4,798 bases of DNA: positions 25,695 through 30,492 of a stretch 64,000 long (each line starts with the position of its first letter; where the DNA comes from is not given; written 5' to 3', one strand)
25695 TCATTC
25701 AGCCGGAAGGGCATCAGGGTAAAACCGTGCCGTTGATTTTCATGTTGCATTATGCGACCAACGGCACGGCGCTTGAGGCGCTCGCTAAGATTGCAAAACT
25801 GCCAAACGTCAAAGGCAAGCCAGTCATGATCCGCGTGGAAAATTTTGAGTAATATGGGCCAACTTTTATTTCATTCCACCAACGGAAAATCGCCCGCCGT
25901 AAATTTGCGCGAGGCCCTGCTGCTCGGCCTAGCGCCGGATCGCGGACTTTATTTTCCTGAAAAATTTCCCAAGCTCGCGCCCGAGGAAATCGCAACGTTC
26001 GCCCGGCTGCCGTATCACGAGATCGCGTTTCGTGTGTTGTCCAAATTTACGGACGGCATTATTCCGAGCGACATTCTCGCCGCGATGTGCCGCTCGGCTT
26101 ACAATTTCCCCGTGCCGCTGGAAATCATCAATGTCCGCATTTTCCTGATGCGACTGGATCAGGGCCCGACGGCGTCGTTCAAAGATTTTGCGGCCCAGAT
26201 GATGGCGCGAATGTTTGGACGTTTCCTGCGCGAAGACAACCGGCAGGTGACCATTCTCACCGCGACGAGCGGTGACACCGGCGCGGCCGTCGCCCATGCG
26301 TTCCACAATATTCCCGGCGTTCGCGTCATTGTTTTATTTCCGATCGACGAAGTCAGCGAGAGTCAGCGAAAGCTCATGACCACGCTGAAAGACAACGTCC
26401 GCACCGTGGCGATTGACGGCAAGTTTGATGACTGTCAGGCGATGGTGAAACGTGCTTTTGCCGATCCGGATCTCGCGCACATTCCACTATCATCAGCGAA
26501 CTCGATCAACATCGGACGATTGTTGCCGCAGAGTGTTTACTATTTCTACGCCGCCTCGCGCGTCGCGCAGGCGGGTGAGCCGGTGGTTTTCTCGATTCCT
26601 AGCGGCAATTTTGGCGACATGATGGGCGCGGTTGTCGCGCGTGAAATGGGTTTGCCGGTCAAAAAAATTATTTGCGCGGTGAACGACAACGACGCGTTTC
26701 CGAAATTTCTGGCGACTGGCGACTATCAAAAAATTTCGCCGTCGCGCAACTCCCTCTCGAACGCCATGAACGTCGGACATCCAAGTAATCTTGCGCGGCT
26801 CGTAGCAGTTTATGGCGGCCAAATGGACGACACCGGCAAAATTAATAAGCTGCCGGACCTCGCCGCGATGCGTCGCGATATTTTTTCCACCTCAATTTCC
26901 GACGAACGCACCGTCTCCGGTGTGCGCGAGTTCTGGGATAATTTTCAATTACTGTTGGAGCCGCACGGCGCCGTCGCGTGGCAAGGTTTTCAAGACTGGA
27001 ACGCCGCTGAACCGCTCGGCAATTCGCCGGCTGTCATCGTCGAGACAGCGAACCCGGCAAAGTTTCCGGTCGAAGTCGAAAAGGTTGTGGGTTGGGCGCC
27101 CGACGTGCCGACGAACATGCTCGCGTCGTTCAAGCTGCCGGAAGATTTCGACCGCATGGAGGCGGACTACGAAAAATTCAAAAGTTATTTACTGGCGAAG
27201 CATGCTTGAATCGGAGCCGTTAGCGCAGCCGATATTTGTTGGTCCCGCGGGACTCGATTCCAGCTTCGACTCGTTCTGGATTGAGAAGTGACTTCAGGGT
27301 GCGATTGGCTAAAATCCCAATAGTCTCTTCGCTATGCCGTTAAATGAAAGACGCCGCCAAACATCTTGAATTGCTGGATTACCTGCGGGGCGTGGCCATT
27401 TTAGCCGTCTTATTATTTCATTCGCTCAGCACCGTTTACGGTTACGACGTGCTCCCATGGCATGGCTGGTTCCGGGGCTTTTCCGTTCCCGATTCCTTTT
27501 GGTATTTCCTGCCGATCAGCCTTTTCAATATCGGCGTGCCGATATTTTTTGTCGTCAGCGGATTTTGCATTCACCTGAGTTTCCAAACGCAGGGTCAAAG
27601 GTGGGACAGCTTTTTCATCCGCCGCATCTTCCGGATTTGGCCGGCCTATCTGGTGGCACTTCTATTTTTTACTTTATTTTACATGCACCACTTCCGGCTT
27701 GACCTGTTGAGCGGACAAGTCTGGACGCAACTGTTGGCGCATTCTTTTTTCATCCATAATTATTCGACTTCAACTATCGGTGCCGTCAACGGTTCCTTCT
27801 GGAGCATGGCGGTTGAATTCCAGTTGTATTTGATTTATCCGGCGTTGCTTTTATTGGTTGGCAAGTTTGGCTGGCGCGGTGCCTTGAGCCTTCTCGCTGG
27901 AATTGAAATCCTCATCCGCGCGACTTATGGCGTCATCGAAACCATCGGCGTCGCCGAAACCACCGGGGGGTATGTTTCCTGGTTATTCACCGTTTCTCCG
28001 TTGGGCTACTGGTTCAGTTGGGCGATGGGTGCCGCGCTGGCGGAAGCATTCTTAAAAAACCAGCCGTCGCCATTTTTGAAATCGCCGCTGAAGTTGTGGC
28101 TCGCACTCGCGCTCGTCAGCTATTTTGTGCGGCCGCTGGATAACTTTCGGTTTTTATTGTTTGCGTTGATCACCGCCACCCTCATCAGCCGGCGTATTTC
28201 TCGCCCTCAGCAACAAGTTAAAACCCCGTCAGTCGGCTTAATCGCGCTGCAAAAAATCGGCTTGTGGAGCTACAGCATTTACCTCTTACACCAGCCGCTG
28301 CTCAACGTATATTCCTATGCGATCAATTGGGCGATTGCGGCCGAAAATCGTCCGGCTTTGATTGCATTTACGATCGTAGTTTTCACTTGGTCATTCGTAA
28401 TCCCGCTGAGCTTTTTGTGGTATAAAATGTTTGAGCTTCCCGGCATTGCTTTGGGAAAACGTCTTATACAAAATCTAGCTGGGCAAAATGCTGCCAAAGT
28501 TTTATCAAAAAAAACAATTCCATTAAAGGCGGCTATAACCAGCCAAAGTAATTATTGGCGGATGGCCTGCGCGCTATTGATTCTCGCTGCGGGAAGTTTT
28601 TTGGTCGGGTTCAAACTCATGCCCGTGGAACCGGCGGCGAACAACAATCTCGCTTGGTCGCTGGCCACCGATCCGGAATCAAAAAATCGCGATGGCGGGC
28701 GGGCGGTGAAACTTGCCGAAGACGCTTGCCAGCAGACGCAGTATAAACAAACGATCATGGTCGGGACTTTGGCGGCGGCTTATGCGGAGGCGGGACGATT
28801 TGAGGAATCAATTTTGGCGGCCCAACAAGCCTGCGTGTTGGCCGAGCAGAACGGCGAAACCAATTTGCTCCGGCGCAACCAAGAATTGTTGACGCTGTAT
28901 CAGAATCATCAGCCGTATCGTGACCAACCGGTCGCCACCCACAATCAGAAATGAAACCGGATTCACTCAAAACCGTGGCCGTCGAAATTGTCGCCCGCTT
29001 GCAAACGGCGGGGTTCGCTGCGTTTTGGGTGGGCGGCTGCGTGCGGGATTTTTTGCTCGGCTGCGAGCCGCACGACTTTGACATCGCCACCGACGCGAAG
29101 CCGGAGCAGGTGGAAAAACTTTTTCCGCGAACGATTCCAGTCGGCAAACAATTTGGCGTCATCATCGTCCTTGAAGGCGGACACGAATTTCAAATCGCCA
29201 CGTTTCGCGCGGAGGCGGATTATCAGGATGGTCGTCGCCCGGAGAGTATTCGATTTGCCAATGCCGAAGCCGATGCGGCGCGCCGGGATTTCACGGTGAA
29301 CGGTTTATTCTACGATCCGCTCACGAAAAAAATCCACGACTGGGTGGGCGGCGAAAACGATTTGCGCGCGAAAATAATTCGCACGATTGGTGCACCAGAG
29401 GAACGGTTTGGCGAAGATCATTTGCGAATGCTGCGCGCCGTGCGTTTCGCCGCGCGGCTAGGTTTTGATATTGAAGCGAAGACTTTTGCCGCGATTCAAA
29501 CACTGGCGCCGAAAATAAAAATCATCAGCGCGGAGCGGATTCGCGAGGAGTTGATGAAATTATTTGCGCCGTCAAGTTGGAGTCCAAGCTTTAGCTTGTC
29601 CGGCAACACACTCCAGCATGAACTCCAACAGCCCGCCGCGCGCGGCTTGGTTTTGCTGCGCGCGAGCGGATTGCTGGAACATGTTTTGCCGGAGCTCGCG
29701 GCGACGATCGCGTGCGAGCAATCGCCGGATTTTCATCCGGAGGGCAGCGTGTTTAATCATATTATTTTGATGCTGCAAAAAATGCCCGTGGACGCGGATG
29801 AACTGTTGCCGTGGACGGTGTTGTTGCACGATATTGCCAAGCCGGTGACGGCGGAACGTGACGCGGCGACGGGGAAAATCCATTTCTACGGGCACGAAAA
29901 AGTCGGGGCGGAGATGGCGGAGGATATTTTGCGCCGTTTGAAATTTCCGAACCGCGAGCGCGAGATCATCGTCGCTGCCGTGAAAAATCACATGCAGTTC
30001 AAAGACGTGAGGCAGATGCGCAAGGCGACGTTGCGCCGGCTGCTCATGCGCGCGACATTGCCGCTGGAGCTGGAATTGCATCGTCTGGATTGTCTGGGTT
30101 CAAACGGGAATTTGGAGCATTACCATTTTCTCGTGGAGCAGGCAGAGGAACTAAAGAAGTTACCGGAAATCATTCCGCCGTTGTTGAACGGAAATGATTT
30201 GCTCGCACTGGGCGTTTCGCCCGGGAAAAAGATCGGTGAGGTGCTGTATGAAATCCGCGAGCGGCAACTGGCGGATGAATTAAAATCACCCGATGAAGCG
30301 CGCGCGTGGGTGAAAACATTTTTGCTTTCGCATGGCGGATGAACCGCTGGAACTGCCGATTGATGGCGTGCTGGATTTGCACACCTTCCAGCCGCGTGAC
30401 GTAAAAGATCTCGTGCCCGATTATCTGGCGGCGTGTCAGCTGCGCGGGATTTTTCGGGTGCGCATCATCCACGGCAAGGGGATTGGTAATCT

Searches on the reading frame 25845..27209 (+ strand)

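Call 28: search_protein_families(library=pfam, proteins=[window:25845-27209:+], max_evalue=0.001)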
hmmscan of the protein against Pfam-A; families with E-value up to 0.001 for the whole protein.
window:25845-27209:+ (454 aa): 2 families
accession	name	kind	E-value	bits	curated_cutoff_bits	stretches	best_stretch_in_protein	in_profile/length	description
PF00291.31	PALP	-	1.4e-28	100.5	35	1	94-399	19-292/295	Pyridoxal-phosphate dependent enzyme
PF14821.11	Thr_synth_N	-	6.8e-22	77.8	25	1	9-86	2-79/79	Threonine synthase N terminus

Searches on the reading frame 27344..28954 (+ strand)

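Call 28: search_protein_families(library=pfam, proteins=[window:27344-28954:+], max_evalue=0.001)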
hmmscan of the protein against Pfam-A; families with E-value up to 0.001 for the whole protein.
window:27344-28954:+ (536 aa): 1 family
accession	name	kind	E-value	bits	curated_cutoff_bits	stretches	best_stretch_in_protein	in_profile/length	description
PF01757.29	Acyl_transf_3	-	4.5e-30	105.3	31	1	11-353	4-324/326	Acyltransferase domain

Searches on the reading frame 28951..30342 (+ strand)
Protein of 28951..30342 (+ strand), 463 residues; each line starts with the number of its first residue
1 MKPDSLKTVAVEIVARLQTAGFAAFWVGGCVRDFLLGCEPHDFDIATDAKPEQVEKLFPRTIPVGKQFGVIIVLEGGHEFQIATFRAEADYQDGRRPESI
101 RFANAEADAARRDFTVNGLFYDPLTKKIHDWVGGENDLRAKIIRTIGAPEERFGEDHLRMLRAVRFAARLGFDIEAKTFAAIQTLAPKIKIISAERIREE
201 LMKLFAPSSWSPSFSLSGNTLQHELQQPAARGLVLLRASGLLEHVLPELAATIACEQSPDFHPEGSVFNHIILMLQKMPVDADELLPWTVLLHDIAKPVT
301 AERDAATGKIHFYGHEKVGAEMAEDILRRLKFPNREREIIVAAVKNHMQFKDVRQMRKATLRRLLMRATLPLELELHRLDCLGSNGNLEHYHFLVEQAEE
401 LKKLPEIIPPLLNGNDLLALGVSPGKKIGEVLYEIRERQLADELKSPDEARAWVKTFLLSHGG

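Call 28: search_protein_families(library=pfam, proteins=[window:28951-30342:+], max_evalue=0.001)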
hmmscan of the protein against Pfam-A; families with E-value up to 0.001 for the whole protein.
window:28951-30342:+ (463 aa): 4 families
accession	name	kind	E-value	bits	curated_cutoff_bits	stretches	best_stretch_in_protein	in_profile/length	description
PF01743.26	PolyA_pol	-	4.2e-38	131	23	1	25-144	2-126/126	Poly A polymerase head domain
PF12627.12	PolyA_pol_RNAbd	-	4.7e-18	65.2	22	1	171-215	1-45/64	Probable RNA and SrmB- binding site of polymerase A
PF01966.28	HD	-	3.5e-09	37.4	22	1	281-366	22-97/116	HD domain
PF13735.12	tRNA_NucTran2_2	-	4.6e-07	30.3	27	1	321-450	22-144/149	tRNA nucleotidyltransferase domain 2 putative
